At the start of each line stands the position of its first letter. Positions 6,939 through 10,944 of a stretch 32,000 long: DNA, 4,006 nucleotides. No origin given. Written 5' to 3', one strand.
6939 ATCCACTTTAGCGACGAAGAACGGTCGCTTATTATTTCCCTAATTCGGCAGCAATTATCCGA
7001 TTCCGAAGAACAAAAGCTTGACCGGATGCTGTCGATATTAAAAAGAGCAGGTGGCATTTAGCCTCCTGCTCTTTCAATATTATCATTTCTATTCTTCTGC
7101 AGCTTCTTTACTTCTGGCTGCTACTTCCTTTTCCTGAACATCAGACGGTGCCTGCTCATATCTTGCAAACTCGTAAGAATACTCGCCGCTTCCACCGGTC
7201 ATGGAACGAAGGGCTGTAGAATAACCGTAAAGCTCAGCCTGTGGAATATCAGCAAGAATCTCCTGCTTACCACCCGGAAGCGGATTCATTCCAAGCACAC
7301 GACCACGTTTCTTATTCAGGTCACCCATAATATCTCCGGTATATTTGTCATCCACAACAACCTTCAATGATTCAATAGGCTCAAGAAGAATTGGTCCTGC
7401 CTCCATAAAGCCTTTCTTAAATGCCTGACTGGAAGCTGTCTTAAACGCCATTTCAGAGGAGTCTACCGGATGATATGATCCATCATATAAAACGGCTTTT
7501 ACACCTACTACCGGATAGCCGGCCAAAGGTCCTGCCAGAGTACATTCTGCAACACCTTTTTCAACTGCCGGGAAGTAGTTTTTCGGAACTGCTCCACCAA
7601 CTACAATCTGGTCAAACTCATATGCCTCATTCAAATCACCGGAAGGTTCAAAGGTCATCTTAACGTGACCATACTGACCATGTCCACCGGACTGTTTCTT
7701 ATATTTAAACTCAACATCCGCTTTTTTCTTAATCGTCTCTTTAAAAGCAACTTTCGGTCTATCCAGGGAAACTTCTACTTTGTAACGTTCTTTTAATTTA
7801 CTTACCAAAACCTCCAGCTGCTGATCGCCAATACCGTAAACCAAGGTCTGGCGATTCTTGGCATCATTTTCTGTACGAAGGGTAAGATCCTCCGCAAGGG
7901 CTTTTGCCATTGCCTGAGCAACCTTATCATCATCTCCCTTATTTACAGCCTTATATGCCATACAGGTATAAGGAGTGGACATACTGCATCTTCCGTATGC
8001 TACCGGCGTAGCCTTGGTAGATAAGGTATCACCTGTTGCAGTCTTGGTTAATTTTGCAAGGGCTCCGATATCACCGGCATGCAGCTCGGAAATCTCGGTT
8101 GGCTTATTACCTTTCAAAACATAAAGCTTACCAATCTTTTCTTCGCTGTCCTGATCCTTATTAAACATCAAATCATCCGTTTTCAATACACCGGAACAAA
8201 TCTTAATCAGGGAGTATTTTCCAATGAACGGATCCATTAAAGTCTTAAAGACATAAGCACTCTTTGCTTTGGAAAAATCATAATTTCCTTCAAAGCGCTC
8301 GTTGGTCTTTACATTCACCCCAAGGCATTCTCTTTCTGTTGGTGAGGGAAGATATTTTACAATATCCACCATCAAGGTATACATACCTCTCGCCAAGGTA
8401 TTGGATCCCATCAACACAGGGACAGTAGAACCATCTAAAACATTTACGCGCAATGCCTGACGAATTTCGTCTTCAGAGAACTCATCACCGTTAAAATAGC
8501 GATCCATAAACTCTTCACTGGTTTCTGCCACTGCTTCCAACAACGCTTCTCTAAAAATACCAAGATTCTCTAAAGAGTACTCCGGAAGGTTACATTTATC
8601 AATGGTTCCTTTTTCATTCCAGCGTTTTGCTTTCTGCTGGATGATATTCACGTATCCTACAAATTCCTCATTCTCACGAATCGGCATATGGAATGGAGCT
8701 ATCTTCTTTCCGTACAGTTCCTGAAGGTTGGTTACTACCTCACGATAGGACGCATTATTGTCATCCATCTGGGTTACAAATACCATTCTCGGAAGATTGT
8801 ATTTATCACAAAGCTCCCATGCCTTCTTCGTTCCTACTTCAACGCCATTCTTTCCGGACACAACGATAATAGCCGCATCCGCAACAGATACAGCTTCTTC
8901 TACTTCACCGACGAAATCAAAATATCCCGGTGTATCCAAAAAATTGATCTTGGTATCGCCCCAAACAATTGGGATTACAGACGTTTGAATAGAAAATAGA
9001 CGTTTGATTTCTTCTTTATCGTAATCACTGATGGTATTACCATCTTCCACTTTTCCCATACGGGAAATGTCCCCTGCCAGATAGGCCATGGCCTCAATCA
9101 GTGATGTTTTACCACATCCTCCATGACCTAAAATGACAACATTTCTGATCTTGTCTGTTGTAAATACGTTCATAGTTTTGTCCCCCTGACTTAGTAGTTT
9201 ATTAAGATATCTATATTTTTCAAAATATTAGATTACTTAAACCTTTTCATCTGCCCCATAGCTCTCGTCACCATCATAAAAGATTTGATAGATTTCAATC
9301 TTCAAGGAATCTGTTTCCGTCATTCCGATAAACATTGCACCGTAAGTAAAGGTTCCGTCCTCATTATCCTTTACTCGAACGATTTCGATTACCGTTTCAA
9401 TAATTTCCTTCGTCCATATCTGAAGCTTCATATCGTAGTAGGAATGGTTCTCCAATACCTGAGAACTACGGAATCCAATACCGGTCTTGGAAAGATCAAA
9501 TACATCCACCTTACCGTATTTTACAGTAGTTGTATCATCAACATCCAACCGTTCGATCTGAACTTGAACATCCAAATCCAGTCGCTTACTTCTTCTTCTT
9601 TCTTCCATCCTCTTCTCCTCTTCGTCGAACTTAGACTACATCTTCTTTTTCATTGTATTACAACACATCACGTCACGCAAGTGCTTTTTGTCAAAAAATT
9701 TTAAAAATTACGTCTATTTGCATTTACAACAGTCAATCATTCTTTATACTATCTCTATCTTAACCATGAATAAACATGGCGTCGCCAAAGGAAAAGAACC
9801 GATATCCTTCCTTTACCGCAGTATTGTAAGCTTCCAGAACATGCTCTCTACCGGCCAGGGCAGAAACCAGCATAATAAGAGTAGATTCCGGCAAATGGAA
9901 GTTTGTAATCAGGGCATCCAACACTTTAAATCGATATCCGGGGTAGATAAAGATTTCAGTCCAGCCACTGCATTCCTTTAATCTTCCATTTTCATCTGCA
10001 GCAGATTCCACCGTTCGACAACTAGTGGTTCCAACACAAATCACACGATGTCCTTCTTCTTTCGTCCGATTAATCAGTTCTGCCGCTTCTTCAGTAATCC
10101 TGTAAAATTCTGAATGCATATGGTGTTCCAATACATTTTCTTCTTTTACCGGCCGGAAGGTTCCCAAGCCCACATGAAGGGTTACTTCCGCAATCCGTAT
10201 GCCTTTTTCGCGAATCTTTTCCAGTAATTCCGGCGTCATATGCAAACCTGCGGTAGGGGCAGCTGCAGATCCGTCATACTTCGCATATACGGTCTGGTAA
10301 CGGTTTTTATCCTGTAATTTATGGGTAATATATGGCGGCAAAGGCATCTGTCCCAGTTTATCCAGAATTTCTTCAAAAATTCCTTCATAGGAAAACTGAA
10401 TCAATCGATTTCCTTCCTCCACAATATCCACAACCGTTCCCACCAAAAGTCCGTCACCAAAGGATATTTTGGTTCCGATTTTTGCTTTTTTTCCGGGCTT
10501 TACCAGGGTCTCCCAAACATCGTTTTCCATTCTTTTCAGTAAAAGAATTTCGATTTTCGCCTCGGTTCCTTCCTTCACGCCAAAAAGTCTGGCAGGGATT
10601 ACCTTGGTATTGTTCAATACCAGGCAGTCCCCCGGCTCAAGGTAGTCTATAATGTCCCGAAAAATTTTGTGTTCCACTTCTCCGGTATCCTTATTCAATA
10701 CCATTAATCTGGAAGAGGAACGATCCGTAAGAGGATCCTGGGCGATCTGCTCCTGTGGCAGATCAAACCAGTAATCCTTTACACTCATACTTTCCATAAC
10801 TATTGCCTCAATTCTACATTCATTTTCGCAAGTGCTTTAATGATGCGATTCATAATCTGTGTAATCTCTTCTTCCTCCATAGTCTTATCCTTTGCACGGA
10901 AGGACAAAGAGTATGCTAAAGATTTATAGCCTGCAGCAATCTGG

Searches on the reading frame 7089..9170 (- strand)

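Call 33: search_protein_families(library=pfam, proteins=[window:7089-9170:-], max_evalue=0.001)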
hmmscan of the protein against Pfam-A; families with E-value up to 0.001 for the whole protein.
window:7089-9170:- (693 aa): 8 families
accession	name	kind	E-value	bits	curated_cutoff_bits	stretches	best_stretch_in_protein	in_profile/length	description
PF03764.24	EFG_IV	-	2.4e-41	140.7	24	1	472-591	1-120/121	Elongation factor G, domain IV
PF00009.33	GTP_EFTU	-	1.3e-39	136.2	26.5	1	7-276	2-188/188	Elongation factor Tu GTP binding domain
PF00679.30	EFG_C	-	2.3e-26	92.1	27.9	1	595-681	2-88/89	Elongation factor G C-terminus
PF14492.12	EFG_III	-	1.3e-17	64.1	27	1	398-470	2-74/75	Elongation Factor G, domain III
PF22042.2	EF-G_D2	-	9.6e-14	51.7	27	1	304-385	3-83/84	Elongation factor G domain 2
PF03144.31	GTP_EFTU_D2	-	5.6e-09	36.7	30.3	1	317-383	1-72/73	Elongation factor Tu domain 2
PF01926.29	MMR_HSR1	-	0.00028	21.4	21.9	0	11-132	2-111/113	50S ribosome-binding GTPase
PF16658.11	RF3_C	-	0.0008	19.7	40.1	0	432-486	41-95/132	Class II release factor RF3, C-terminal domain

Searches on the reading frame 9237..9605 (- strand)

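Call 33: search_protein_families(library=pfam, proteins=[window:9237-9605:-], max_evalue=0.001)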
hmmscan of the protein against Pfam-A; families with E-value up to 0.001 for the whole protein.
window:9237-9605:- (122 aa): 1 family
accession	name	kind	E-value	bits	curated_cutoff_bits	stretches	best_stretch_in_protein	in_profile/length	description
PF07238.19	PilZ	-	9.6e-08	32.7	22.5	1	2-102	1-95/102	PilZ domain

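Call 75: search_protein_families(library=ncbifam, proteins=[window:9237-9605:-], max_evalue=0.01)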
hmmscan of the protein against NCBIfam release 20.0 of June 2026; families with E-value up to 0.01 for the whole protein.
window:9237-9605:- (122 aa): 0 families

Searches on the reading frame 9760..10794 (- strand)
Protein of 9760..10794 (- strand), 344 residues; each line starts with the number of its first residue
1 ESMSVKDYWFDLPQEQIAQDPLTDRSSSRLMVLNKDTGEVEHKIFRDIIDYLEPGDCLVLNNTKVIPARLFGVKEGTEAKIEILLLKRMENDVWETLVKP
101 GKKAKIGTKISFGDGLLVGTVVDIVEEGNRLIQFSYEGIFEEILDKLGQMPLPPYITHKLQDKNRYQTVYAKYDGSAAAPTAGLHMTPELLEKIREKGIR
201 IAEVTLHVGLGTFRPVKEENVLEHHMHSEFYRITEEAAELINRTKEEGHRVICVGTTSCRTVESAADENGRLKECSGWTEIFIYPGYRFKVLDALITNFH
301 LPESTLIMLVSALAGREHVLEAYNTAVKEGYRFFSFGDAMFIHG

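Call 33: search_protein_families(library=pfam, proteins=[window:9760-10794:-], max_evalue=0.001)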
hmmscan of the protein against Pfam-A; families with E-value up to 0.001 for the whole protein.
window:9760-10794:- (344 aa): 1 family
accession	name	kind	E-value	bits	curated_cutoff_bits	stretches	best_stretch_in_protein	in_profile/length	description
PF02547.20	Queuosine_synth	-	1.1e-146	488.5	25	1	5-342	1-322/322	Queuosine biosynthesis protein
